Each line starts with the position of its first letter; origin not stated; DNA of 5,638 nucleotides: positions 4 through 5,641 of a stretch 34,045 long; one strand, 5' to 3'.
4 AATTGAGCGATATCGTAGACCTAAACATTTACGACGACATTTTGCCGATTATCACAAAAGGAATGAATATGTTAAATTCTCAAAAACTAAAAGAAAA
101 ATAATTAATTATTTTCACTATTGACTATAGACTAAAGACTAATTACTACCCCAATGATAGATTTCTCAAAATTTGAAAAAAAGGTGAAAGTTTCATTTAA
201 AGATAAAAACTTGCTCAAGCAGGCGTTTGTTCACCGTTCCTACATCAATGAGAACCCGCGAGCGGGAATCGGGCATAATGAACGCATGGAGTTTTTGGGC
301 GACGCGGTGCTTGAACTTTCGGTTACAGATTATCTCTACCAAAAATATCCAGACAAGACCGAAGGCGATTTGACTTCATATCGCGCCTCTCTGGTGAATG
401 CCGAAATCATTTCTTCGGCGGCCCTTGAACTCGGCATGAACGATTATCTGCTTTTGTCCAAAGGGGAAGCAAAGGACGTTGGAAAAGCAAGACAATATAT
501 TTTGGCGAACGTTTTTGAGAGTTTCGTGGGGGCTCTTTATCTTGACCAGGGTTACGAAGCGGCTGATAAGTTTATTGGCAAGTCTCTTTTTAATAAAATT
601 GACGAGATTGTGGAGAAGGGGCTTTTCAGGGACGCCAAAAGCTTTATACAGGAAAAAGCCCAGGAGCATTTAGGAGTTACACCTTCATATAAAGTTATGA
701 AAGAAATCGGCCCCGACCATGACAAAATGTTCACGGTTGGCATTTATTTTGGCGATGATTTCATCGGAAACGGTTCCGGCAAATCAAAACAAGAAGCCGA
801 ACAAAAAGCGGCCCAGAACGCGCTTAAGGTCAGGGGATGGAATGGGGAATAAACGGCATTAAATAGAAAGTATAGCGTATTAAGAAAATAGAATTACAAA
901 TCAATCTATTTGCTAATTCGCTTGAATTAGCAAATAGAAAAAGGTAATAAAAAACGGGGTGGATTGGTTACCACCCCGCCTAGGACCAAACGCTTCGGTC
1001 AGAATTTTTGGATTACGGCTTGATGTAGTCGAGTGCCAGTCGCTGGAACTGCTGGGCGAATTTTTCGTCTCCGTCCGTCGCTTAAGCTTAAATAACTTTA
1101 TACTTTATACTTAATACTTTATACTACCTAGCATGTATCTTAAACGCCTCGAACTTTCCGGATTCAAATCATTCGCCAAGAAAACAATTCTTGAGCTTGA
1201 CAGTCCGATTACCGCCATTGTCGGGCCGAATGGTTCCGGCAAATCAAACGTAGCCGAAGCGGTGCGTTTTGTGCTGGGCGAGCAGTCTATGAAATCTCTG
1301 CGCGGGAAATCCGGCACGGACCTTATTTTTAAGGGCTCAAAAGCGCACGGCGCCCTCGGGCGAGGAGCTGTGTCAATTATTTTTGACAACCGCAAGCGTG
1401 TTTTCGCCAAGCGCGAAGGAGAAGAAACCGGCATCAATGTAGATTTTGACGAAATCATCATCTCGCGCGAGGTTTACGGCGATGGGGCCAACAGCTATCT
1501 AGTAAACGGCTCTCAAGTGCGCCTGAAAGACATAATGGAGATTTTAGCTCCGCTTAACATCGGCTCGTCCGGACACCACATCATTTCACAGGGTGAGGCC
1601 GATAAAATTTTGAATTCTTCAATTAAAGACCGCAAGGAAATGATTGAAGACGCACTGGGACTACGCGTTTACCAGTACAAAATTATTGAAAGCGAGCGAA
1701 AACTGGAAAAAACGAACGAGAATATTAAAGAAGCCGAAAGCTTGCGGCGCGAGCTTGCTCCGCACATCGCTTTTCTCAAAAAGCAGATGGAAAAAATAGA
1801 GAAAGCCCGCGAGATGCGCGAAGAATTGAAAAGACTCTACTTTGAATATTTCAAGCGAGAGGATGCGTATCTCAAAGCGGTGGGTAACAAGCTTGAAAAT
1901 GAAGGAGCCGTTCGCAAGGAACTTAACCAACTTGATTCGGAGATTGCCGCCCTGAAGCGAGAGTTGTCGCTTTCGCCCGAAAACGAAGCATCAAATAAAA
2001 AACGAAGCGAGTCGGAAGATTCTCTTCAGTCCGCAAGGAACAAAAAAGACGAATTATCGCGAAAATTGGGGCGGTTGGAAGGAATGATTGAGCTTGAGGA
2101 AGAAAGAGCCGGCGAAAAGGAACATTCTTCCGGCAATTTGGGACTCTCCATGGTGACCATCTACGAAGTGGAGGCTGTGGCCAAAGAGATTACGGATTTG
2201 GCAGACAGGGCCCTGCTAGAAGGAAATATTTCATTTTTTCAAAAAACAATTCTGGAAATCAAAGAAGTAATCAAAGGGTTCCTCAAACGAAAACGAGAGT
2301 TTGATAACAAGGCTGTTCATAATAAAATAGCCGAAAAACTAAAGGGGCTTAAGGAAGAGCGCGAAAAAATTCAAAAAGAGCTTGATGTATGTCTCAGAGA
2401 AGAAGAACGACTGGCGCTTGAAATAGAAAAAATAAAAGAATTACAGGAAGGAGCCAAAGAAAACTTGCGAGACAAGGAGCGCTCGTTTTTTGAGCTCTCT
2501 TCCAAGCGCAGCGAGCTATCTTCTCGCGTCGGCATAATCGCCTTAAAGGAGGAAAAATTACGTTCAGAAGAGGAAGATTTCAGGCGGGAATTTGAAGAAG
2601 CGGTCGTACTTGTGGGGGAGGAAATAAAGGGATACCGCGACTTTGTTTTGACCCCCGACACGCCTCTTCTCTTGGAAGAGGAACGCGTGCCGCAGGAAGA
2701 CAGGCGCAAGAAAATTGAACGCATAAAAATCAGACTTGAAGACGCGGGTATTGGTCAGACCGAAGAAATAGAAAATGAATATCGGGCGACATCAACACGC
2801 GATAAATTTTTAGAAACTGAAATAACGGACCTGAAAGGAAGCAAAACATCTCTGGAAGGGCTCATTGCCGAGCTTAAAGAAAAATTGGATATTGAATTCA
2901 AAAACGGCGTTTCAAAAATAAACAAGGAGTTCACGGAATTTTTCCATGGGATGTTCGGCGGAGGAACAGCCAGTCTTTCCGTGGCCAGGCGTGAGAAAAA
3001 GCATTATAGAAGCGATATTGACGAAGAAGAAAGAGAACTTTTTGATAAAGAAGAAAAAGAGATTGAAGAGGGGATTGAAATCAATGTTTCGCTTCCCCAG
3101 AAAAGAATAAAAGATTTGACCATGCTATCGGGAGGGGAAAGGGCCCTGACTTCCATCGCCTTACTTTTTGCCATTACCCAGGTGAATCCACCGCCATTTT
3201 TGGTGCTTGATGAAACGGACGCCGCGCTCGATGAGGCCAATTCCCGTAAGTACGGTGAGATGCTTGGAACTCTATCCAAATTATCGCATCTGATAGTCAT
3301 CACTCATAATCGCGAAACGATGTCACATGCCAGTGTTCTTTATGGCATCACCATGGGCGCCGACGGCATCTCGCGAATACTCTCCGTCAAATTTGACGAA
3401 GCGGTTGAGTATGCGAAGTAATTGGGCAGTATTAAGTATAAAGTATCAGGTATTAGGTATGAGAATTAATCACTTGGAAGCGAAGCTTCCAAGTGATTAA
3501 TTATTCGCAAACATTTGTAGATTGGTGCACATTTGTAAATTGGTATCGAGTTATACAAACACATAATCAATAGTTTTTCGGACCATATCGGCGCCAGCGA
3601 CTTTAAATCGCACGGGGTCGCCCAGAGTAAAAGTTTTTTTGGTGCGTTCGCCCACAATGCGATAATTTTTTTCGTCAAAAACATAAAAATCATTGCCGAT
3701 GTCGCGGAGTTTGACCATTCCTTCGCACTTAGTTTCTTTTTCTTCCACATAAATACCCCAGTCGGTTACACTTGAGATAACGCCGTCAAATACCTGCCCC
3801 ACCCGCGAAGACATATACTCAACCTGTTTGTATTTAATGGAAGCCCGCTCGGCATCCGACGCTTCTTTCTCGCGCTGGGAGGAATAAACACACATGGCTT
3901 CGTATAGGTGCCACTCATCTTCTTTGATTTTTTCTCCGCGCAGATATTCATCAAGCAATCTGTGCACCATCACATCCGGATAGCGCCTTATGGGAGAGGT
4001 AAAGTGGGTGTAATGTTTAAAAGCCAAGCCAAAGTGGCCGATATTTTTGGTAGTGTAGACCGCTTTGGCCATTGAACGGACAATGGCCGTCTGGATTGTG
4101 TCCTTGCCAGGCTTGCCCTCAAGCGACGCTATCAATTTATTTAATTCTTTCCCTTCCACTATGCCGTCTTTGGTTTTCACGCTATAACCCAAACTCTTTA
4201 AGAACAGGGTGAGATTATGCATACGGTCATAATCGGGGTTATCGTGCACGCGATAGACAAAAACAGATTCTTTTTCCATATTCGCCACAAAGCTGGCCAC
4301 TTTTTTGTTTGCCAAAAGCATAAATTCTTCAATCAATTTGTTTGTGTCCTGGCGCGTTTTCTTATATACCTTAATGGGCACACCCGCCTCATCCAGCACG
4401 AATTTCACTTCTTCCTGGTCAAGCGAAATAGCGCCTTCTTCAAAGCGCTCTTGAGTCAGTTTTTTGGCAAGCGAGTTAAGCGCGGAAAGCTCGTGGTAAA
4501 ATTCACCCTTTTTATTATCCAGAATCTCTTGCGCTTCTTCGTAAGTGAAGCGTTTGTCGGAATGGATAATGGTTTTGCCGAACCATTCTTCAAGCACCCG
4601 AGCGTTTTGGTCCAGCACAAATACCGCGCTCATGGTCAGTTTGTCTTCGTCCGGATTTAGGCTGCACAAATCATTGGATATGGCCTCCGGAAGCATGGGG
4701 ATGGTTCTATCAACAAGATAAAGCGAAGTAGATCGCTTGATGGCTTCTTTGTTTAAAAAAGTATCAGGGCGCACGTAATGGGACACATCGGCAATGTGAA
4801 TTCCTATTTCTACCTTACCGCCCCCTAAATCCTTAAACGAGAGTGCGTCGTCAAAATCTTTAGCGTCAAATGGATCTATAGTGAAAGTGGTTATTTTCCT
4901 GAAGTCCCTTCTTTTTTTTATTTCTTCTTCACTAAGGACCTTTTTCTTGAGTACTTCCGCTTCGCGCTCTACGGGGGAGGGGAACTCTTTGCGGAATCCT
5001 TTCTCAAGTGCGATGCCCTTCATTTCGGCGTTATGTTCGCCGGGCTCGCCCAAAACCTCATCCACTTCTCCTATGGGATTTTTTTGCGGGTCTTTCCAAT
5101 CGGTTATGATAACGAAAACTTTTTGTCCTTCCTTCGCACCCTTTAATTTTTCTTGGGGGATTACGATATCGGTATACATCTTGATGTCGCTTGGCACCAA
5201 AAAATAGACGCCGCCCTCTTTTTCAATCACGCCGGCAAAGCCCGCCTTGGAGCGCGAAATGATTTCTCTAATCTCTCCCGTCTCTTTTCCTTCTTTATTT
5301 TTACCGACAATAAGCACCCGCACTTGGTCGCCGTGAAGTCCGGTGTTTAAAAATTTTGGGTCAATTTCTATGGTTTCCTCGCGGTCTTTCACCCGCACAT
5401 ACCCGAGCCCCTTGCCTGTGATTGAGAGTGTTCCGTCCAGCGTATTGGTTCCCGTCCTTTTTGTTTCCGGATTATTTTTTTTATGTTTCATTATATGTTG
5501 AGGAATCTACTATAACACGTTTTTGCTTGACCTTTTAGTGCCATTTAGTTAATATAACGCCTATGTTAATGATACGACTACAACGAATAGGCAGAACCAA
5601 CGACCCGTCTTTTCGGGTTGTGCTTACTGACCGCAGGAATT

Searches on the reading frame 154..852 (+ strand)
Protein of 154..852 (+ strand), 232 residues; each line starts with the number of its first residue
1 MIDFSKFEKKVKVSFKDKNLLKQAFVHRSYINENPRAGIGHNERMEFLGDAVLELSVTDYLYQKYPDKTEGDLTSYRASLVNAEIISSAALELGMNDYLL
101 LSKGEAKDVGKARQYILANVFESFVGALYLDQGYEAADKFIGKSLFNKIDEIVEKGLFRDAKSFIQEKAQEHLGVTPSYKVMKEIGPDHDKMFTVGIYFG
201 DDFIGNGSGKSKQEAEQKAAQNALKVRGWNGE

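Call 64: search_protein_families(library=pfam, proteins=[window:154-852:+], max_evalue=0.001)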
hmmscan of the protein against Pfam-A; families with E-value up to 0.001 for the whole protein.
window:154-852:+ (232 aa): 4 families
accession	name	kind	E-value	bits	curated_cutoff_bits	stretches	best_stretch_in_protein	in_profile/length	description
PF14622.11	Ribonucleas_3_3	-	1.9e-37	128.7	35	1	17-148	1-127/128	Ribonuclease-III-like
PF00636.31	Ribonuclease_3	-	3.2e-26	92.5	27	1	43-133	1-102/102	Ribonuclease III domain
PF00035.32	dsrm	-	1.6e-16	61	23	1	161-225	1-64/66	Double-stranded RNA binding motif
PF22935.1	RM44_endonuclase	-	1.7e-09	38.3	27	1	7-128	9-139/139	Large ribosomal subunit protein mL44, endonuclease domain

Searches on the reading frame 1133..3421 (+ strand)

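Call 64: search_protein_families(library=pfam, proteins=[window:1133-3421:+], max_evalue=0.001)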
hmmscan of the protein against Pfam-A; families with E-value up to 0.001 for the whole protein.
window:1133-3421:+ (762 aa): 6 families
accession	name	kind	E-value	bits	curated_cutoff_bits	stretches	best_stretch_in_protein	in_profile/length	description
PF02463.25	SMC_N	-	9.7e-63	212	40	1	2-747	1-219/220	RecF/RecN/SMC N terminal domain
PF13175.12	AAA_15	-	1.4e-14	55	32.1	1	1-369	1-291/374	AAA ATPase domain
PF13476.12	AAA_23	-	2e-11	45.4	27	1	5-277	1-199/201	AAA domain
PF13304.12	AAA_21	-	1.2e-05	25.9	27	1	26-64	1-44/304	AAA domain, putative AbiEii toxin, Type IV TA system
PF00005.33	ABC_tran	-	4.7e-05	24.4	25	0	26-45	13-32/137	ABC transporter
PF13555.12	AAA_29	-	0.00027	21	27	1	3-48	1-46/61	P-loop containing region of AAA domain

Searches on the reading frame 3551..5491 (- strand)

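Call 64: search_protein_families(library=pfam, proteins=[window:3551-5491:-], max_evalue=0.001)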
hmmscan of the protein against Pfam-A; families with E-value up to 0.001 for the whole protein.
window:3551-5491:- (646 aa): 5 families
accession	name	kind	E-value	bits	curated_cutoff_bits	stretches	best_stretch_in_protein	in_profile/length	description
PF00773.25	RNB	-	3.2e-109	365.6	29.3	1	194-518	1-325/326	RNB domain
PF17876.7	CSD2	-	2.7e-22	79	26.2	1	97-171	1-74/74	Cold shock domain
PF08206.17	OB_RNB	-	3.1e-11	43.2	24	1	20-77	1-58/58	Ribonuclease B OB domain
PF17849.7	OB_Dis3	-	1.1e-08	35.4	22.8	1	97-164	3-76/77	Dis3-like cold-shock domain 2 (CSD2)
PF00575.29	S1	-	1.5e-06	28.9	22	1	563-641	3-69/74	S1 RNA binding domain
